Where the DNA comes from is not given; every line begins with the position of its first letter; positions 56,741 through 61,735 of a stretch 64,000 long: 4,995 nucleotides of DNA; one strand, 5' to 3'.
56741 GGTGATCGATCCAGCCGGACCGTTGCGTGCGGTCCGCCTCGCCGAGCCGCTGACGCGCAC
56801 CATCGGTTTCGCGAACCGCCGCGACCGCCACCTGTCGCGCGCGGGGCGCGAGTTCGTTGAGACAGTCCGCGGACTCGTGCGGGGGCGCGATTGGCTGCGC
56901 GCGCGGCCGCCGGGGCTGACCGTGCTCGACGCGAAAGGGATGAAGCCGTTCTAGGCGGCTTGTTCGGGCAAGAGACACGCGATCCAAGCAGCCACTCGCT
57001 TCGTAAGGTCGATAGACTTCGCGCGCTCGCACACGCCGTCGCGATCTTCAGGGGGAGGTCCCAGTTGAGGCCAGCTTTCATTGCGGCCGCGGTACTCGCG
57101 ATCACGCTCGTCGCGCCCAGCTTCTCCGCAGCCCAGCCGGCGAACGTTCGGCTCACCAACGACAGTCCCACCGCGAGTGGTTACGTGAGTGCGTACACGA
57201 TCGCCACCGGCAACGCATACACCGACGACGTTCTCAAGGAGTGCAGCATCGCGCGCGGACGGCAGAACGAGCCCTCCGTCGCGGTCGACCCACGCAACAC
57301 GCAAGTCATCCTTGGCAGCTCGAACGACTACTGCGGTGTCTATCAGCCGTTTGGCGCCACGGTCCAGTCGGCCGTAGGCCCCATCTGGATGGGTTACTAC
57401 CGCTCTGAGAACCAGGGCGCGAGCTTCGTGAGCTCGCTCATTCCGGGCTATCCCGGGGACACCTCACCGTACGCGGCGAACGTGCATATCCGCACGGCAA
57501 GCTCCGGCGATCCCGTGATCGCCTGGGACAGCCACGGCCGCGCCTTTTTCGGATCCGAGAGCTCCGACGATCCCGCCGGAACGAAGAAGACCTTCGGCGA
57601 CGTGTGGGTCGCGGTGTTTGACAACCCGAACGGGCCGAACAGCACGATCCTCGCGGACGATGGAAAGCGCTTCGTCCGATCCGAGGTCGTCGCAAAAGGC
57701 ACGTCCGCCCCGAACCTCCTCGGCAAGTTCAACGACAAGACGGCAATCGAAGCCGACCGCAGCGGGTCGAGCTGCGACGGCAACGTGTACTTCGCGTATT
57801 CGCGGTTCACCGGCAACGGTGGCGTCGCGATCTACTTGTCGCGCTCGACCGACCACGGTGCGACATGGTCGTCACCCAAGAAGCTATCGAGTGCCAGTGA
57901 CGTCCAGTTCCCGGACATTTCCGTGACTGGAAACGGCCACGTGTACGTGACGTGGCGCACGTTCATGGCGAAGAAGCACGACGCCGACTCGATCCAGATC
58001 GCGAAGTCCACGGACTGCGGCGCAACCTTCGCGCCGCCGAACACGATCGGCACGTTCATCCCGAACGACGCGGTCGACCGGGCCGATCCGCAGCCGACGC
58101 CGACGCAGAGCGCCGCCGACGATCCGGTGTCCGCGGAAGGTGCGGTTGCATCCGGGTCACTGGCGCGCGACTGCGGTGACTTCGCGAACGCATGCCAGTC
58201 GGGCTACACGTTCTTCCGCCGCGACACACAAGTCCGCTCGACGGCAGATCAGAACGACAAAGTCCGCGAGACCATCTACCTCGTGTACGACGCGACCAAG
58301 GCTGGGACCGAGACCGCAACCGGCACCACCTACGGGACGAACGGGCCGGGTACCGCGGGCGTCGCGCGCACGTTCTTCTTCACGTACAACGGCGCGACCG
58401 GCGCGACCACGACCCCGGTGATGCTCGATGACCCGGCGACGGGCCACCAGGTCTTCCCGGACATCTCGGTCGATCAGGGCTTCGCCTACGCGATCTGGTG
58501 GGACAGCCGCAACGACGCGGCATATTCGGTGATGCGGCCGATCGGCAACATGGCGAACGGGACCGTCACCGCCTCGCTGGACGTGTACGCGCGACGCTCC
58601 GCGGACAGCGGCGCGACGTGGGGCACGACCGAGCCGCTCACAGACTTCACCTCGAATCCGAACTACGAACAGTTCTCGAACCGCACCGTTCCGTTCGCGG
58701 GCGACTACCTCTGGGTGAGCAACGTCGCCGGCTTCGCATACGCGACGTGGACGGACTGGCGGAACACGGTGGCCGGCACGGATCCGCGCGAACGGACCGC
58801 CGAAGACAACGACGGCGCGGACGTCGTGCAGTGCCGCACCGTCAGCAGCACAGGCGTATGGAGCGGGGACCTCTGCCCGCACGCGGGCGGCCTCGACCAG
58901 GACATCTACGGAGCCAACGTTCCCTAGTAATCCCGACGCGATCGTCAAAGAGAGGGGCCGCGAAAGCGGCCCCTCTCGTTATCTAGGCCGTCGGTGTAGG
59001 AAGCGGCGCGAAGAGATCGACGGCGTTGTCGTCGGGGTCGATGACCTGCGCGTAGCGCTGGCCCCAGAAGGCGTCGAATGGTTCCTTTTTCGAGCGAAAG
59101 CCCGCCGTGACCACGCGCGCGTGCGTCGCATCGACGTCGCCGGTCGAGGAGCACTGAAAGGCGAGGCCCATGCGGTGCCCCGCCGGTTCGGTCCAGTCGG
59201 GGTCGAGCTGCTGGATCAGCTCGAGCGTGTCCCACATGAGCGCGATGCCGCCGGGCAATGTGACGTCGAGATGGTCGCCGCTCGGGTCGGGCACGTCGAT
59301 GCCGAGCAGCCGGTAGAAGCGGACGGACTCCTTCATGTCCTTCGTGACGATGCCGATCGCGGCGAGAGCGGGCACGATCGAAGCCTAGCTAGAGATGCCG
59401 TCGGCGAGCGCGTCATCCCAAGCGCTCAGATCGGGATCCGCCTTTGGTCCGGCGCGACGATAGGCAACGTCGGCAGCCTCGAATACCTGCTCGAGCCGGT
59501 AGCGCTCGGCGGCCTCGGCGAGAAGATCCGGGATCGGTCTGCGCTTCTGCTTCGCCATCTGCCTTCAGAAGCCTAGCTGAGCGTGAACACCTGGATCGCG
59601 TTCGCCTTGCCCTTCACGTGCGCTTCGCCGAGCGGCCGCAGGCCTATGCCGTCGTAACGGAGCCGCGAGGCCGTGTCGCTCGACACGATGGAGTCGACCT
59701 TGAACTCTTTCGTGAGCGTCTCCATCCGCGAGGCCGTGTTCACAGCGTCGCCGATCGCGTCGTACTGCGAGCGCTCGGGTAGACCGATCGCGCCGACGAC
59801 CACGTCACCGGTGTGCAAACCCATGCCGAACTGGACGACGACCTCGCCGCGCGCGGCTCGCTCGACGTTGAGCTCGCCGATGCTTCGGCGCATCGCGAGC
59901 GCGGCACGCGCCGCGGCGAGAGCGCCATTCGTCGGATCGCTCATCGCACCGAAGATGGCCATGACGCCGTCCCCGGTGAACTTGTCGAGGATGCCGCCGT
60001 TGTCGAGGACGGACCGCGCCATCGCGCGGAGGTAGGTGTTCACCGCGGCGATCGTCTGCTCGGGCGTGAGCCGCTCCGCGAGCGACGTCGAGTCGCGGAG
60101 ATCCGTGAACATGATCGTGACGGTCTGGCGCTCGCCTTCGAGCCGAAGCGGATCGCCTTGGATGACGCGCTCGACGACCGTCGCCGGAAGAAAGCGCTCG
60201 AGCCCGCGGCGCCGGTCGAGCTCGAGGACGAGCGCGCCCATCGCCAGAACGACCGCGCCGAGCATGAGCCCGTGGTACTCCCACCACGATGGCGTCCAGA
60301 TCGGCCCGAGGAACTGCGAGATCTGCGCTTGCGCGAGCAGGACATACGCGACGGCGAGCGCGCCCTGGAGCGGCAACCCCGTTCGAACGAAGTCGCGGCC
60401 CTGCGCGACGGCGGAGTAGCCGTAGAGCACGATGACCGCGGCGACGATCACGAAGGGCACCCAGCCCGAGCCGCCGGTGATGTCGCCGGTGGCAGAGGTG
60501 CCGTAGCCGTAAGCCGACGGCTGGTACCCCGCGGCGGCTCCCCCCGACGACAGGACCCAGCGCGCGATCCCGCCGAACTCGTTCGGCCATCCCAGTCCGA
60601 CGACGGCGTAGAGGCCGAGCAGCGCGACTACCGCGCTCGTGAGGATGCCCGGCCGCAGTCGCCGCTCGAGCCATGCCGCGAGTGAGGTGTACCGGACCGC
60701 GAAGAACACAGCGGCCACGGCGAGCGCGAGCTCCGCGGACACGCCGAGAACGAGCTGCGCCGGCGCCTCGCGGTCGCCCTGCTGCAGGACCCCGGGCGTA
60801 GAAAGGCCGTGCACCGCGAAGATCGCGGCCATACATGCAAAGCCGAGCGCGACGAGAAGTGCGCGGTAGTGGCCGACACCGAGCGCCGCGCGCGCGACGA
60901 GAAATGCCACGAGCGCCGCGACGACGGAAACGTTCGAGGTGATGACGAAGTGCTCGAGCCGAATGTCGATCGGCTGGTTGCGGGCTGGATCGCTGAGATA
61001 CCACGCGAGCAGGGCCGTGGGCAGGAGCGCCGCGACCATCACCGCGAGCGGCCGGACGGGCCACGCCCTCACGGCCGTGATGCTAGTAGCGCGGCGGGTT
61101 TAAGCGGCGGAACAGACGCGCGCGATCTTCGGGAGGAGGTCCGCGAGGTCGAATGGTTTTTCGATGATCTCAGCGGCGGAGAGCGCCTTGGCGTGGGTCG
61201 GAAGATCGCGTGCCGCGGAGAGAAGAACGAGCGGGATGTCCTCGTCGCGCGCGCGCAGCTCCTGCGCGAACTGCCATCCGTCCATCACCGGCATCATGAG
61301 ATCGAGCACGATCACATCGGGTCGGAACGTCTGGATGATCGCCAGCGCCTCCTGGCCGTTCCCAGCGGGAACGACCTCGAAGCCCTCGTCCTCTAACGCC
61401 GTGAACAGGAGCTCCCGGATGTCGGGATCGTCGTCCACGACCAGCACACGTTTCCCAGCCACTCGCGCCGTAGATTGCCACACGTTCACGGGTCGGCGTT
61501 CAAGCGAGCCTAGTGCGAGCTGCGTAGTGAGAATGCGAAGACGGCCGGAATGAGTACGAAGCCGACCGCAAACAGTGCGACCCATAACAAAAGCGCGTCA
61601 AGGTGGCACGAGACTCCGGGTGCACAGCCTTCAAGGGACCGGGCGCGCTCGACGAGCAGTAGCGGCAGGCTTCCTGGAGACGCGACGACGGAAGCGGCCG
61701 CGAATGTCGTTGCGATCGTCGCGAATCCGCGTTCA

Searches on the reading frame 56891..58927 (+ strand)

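Call 18: search_protein_families(library=pfam, max_evalue=0.001, proteins=[window:56891-58927:+])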
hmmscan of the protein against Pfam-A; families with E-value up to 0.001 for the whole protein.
window:56891-58927:+ (678 aa): 1 family
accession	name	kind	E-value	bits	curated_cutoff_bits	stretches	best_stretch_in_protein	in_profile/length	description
PF13088.12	BNR_2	-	6.5e-07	29.4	31.4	1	256-396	89-214/277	BNR repeat-like domain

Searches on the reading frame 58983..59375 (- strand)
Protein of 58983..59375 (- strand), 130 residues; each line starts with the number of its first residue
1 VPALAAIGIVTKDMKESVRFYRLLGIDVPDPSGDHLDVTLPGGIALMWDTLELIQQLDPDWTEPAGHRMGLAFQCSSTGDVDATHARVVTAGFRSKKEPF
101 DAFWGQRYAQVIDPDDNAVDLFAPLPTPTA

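Call 18: search_protein_families(library=pfam, max_evalue=0.001, proteins=[window:58983-59375:-])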
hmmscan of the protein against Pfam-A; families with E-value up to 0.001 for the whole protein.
window:58983-59375:- (130 aa): 4 families
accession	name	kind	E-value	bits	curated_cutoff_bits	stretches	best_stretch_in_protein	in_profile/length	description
PF00903.31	Glyoxalase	-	3.1e-13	50.6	20.6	1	5-120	3-120/121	Glyoxalase/Bleomycin resistance protein/Dioxygenase superfamily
PF13669.12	Glyoxalase_4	-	8.1e-06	26.5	27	1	7-105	3-104/109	Glyoxalase/Bleomycin resistance protein/Dioxygenase superfamily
PF12681.13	Glyoxalase_2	-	1.7e-05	25.1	30.1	1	9-121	6-113/118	Glyoxalase-like domain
PF18029.7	Glyoxalase_6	-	0.00018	22.6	23.6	1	10-121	5-105/106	Glyoxalase-like domain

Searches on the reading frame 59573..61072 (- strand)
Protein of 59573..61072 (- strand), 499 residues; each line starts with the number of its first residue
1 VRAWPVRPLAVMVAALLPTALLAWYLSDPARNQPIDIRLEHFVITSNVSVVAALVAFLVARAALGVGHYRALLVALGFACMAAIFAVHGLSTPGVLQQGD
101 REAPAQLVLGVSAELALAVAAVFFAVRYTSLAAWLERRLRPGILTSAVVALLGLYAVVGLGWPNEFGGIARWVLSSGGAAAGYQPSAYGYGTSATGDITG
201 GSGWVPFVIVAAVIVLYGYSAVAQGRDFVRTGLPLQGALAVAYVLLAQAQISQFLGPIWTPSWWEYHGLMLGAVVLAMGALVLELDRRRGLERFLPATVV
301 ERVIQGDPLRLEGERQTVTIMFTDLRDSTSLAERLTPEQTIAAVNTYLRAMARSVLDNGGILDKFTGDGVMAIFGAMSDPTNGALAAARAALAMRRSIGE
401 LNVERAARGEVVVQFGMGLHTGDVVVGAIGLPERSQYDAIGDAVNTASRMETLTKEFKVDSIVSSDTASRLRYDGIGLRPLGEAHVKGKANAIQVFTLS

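Call 18: search_protein_families(library=pfam, max_evalue=0.001, proteins=[window:59573-61072:-])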
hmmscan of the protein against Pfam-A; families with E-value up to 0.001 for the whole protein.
window:59573-61072:- (499 aa): 1 family
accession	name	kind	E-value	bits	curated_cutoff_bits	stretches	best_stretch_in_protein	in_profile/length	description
PF00211.25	Guanylate_cyc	-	3.4e-26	92.4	21.9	1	315-496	6-180/183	Adenylate and Guanylate cyclase catalytic domain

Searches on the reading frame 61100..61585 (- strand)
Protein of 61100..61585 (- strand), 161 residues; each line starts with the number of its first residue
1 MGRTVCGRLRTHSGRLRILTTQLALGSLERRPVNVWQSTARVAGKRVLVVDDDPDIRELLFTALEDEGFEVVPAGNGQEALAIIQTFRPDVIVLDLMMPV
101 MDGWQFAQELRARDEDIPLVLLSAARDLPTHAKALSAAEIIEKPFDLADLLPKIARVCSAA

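Call 18: search_protein_families(library=pfam, max_evalue=0.001, proteins=[window:61100-61585:-])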
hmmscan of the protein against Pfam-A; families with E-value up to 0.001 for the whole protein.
window:61100-61585:- (161 aa): 2 families
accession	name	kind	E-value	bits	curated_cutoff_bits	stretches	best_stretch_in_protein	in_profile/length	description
PF00072.30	Response_reg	-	9.9e-28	97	30.2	1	47-154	1-110/111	Response regulator receiver domain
PF03709.21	OKR_DC_1_N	-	0.00016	22.4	29.3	1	60-127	9-77/111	Orn/Lys/Arg decarboxylase, N-terminal domain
